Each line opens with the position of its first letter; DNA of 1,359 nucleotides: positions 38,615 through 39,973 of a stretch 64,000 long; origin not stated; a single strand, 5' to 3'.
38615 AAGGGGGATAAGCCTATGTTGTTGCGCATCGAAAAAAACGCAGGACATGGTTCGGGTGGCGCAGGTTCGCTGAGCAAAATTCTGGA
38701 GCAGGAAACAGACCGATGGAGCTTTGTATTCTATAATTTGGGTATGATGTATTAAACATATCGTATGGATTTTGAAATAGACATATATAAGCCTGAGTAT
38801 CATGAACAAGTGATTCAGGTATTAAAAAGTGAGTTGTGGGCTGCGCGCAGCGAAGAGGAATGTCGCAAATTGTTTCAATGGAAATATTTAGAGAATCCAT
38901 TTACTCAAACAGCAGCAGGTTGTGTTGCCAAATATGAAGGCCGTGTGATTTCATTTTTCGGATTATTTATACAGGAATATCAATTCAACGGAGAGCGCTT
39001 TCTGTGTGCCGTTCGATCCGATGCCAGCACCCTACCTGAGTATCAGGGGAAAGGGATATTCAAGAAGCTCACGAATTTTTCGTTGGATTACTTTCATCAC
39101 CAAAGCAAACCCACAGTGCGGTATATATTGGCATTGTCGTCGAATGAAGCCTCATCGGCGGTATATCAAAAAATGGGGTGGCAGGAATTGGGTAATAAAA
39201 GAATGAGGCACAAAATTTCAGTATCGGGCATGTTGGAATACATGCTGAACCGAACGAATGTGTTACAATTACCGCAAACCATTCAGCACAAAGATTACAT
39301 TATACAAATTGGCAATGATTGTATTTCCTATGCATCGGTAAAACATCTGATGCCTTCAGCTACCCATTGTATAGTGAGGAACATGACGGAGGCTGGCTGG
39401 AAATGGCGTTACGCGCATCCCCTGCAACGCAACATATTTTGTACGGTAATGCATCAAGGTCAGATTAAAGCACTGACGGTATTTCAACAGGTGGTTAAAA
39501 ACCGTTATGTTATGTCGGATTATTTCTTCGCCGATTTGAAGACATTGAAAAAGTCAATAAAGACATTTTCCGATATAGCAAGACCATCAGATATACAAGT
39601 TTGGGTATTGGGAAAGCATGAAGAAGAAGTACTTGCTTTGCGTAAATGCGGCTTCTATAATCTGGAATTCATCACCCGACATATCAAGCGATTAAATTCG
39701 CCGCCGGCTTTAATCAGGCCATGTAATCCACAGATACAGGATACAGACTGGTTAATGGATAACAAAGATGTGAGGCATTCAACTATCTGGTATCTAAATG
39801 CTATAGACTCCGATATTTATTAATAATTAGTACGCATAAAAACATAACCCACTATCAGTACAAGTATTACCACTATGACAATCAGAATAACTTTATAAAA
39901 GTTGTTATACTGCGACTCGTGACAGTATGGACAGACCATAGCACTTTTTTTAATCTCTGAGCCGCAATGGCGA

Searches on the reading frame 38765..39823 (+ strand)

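Call 10: search_protein_families(library=pfam, proteins=[window:38765-39823:+])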
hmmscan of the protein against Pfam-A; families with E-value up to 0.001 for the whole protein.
window:38765-39823:+ (352 aa): 4 families
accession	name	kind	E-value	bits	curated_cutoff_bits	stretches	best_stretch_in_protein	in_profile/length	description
PF13527.13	Acetyltransf_9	-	1.3e-10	41.8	25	1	8-140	5-125/127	Acetyltransferase (GNAT) domain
PF00583.31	Acetyltransf_1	-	4.1e-07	30.7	20.7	1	34-139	17-116/116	Acetyltransferase (GNAT) family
PF13508.13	Acetyltransf_7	-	3.6e-06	27.7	27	1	53-141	6-84/84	Acetyltransferase (GNAT) domain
PF13673.13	Acetyltransf_10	-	7.4e-06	26.4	23.6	1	91-156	61-124/128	Acetyltransferase (GNAT) domain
